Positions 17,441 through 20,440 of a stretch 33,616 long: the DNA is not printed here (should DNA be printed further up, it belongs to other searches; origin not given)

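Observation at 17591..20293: Polytopic membrane domain + ~350-residue coiled coil + catalytically degenerate KaiC/FlaH-like domain in one 900-aa protein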

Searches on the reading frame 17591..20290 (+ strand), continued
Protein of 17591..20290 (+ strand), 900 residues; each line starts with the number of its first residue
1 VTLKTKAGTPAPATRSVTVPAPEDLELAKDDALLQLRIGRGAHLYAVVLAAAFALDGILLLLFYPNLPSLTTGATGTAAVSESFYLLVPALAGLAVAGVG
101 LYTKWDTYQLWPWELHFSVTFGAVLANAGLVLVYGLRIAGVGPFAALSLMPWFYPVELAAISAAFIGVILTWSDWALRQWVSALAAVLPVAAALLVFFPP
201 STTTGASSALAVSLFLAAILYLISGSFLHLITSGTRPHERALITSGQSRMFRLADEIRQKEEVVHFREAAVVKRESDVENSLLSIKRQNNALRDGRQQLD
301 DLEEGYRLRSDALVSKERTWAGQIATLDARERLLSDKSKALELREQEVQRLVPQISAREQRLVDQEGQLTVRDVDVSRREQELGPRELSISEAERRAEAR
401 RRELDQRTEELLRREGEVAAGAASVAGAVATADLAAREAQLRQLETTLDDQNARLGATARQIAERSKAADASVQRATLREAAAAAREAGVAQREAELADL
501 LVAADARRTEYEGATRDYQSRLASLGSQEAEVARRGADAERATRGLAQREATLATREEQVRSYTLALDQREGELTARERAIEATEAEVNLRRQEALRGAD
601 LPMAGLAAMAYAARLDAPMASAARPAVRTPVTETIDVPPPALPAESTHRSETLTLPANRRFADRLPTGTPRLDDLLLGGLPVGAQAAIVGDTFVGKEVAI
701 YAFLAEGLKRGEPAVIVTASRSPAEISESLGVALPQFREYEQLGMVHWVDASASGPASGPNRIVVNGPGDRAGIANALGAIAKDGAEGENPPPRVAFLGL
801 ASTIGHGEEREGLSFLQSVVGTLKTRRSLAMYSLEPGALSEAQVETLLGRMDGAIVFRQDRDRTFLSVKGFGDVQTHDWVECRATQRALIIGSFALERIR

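Call 12: find_related_loci(query=A1, collection=genome_contigs, flank=8000)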
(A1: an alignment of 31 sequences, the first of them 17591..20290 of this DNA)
Query A1 (900 aa) in genome_contigs; peptide patterns used: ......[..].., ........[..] (x = any residue, [..] = any of these).
225 stretches matched a pattern; 132 encode a relative of the query (tblastn E <= 1e-3); the best 80 are kept; 80 distinct loci.
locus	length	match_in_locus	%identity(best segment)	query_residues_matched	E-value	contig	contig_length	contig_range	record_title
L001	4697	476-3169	67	5-900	0e+0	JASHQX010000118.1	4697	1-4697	MAG: Thermoplasmata archaeon isolate JOPF086 JOPF_NEAR_contig_932938, whole genome shotgun sequence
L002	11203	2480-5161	59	10-900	0e+0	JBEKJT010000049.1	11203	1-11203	MAG: Thermoplasmata archaeon isolate SPRUCE 32 SPRUCE_32_49, whole genome shotgun sequence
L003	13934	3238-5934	60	1-897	0e+0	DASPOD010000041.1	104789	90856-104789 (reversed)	MAG TPA_asm: Thermoplasmata archaeon isolate SMAG_U12138 k141_434393, whole genome shotgun sequence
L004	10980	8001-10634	62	2-900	0e+0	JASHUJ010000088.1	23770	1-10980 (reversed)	MAG: Thermoplasmata archaeon isolate JOPF176 JOPF_N14C_contig_118723, whole genome shotgun sequence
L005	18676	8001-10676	61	9-900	0e+0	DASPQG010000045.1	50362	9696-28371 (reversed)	MAG TPA_asm: Thermoplasmata archaeon isolate SMAG_U12193 k141_1095317, whole genome shotgun sequence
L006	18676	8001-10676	60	1-900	0e+0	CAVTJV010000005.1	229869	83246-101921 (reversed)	MAG: uncultured Thermoplasmata archaeon isolate MFD05580.bin.2.18 genome assembly, contig: contig_48903, whole genome sh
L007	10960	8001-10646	58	14-900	0e+0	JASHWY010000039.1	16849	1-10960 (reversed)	MAG: Thermoplasmata archaeon isolate JOPF243 JOPF_A10C_contig_42405, whole genome shotgun sequence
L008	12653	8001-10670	59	7-900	0e+0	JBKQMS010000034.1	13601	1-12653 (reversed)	MAG: Thermoplasmata archaeon isolate LABRr1A1B1C__bin_68 LABRr1A1B1C_000000171336, whole genome shotgun sequence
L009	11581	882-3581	59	2-900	0e+0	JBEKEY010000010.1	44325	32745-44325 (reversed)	MAG: Thermoplasmata archaeon isolate SPRUCE 217 SPRUCE_217_10, whole genome shotgun sequence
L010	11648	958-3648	60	4-900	0e+0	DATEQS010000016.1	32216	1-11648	MAG TPA_asm: Thermoplasmata archaeon isolate SMAG_U9053 k141_1261286, whole genome shotgun sequence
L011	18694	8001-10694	60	4-900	0e+0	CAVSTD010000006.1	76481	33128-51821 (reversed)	MAG: uncultured Thermoplasmata archaeon isolate MFD09222.bin.2.158 genome assembly, contig: contig_156507, whole genome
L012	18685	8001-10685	58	14-900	0e+0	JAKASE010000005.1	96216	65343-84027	MAG: Thermoplasmata archaeon isolate YP1.bin27 NODE_217_length_96216_cov_15.501535, whole genome shotgun sequence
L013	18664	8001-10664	57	10-897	0e+0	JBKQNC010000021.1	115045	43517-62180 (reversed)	MAG: Thermoplasmata archaeon isolate LASAr3G3H3I__bin_2 LASAr3G3H3I_000000184214, whole genome shotgun sequence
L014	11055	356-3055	59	2-900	0e+0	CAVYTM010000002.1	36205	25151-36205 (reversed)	MAG: uncultured Thermoplasmata archaeon isolate MFD09222.bin.2.162 genome assembly, contig: contig_200864, whole genome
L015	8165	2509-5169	56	17-900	0e+0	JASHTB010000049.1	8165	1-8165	MAG: Thermoplasmata archaeon isolate JOPF142 JOPF_A102_contig_49748, whole genome shotgun sequence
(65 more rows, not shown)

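Call 33: search_protein_families(library=pfam, alignment_id=A1, max_evalue=0.01)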
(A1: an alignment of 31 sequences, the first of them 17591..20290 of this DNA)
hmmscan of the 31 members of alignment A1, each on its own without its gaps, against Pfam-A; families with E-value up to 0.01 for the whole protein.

A. member 1, window:17591-20290:+ (900 aa): 5 families
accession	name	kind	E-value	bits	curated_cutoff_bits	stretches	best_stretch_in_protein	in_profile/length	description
PF06745.19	ATPase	-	1.1e-10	41.7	26.6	1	666-755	2-92/231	KaiC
PF12072.13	RNase_Y_N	-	2.5e-05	24.2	32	0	528-591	69-132/201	RNase Y N-terminal region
PF05625.17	PAXNEB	-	4.4e-05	23.1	28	1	667-730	21-85/366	PAXNEB protein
PF09843.14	DUF2070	-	0.006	15.4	30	1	68-223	37-171/561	Predicted membrane protein (DUF2070)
PF14417.12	MEDS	-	0.0082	16.4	29.8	1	700-753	17-70/161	MEDS: MEthanogen/methylotroph, DcmR Sensory domain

B. families by the number of members that match (of 31 scanned): 9 families
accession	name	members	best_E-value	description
PF06745.19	ATPase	31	4.6e-14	KaiC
PF12072.13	RNase_Y_N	31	4.6e-10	RNase Y N-terminal region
PF05625.17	PAXNEB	26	1.3e-05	PAXNEB protein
PF14417.12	MEDS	22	4.1e-05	MEDS: MEthanogen/methylotroph, DcmR Sensory domain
PF24336.1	DUF7504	6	5.7e-07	Family of unknown function (DUF7504)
PF13874.11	Nup54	1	0.00086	Nucleoporin complex subunit 54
PF10839.13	DUF2647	1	0.0044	Protein of unknown function (DUF2647)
PF14362.11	DUF4407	1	0.0055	Domain of unknown function (DUF4407)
PF09843.14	DUF2070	1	0.006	Predicted membrane protein (DUF2070)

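Call 34: predict_structure(alignment_id=A2)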
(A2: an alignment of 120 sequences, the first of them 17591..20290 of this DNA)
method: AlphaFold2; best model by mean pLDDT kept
length: 900 residues; sequences in the alignment: 120
mean_pLDDT: 73.2   pTM: 0.41
mean pLDDT of the five models: 73.2, 72.8, 72.7, 72.1, 71.5
residues with pLDDT >= 90: 203; 70-90: 358; 50-70: 204; < 50: 135
segments of 3 or more residues with pLDDT < 50: 1-19, 235-243, 385-389, 410-417, 419-432, 596-665, 895-900
pLDDT, mean of each block of 10 residues (from residue 1): 41 43 73 81 93 96 90 90 95 95 84 85 97 97 92 95 95 85 96 89 87 96 92 56 53 70 75 83 86 87 85 79 74 73 68 62 64 62 51 56 58 39 32 54 69 68 71 68 66 67 71 69 63 61 65 71 76 77 70 47 34 30 31 32 35 41 51 76 86 76 89 92 90 87 94 85 92 91 80 89 76 86 89 78 72 87 85 79 78 49
secondary structure, 60 per line:
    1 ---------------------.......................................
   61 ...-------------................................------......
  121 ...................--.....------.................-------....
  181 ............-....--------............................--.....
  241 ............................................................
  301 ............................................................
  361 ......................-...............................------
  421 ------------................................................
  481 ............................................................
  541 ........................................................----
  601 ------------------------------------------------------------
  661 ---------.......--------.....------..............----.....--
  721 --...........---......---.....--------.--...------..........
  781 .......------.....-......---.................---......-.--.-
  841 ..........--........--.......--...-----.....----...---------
elements in order (helices of 4 or more, strands of 3 or more residues): H22-63 H77-108 H115-139 H142-146 H153-169 H177-192 H194-197 H206-233 H236-382 H384-414 H433-596 H670-676 E685-689 H696-709 E714-718 H723-733 H737-742 E746-750 E762-764 H771-787 E794-798 H800-805 H809-825 E829-834 H841-850 E853-860 E863-869 E880-884 E889-891

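Call 40: fold_search(model_id=the predicted structure, library=pdb)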
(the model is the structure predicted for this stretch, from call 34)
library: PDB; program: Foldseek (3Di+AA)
matches with E <= 10: 1395; with E <= 0.001: 556
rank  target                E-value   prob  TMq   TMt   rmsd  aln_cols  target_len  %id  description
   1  8zn5_B                6.0e-11  1.00  0.20  0.39   7.1       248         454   19  Crystal Structure of Designed Clock Protein KaiC (released 2025-04-16)
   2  7s65_B                2.1e-10  1.00  0.21  0.38   6.7       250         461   17  Compressed conformation of nighttime state KaiC (released 2021-09-22)
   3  8zn5_D                2.6e-10  1.00  0.20  0.40   7.0       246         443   17  Crystal Structure of Designed Clock Protein KaiC (released 2025-04-16)
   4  8zn5_G                2.7e-10  1.00  0.20  0.39   4.6       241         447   18  Crystal Structure of Designed Clock Protein KaiC (released 2025-04-16)
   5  2dr3_E                3.2e-10  1.00  0.22  0.75   5.0       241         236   21  Crystal Structure of RecA superfamily ATPase PH0284 from Pyrococcus horikoshii OT3 (released 2006-12-06)
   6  8zn5_C                3.2e-10  1.00  0.20  0.38   6.9       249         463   18  Crystal Structure of Designed Clock Protein KaiC (released 2025-04-16)
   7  4o0m_C                3.4e-10  1.00  0.20  0.35   6.3       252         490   20  Crystal structure of T. Elongatus BP-1 Clock Protein KaiC (released 2014-05-14)
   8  8zn6_I                3.5e-10  1.00  0.21  0.38   7.6       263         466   19  Crystal Structure of Designed Clock Protein KaiC (released 2025-04-16)
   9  8zn5_K                3.7e-10  1.00  0.20  0.40   4.8       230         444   18  Crystal Structure of Designed Clock Protein KaiC (released 2025-04-16)
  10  7s67_A                3.7e-10  1.00  0.21  0.37   6.5       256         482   18  Extended conformation of daytime state KaiC (released 2021-09-22)
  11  2dr3_F                5.0e-10  1.00  0.22  0.77   4.7       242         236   21  Crystal Structure of RecA superfamily ATPase PH0284 from Pyrococcus horikoshii OT3 (released 2006-12-06)
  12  2dr3_A                5.6e-10  1.00  0.22  0.78   4.8       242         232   21  Crystal Structure of RecA superfamily ATPase PH0284 from Pyrococcus horikoshii OT3 (released 2006-12-06)
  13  3k09_D                5.9e-10  1.00  0.20  0.36   4.7       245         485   18  Crystal structure of the phosphorylation-site mutant S431D of the KaiC circadian clock protein (released 2010-03-31)
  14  8zn5_J                6.2e-10  1.00  0.20  0.39   6.7       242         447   18  Crystal Structure of Designed Clock Protein KaiC (released 2025-04-16)
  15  8zn6_J                6.5e-10  1.00  0.21  0.39   6.4       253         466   19  Crystal Structure of Designed Clock Protein KaiC (released 2025-04-16)
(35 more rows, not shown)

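Call 74: search_protein_families(library=padloc, proteins=[window:17591-20290:+], max_evalue=0.001)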
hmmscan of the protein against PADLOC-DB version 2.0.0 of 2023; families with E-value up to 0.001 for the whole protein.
window:17591-20290:+ (900 aa): 0 families
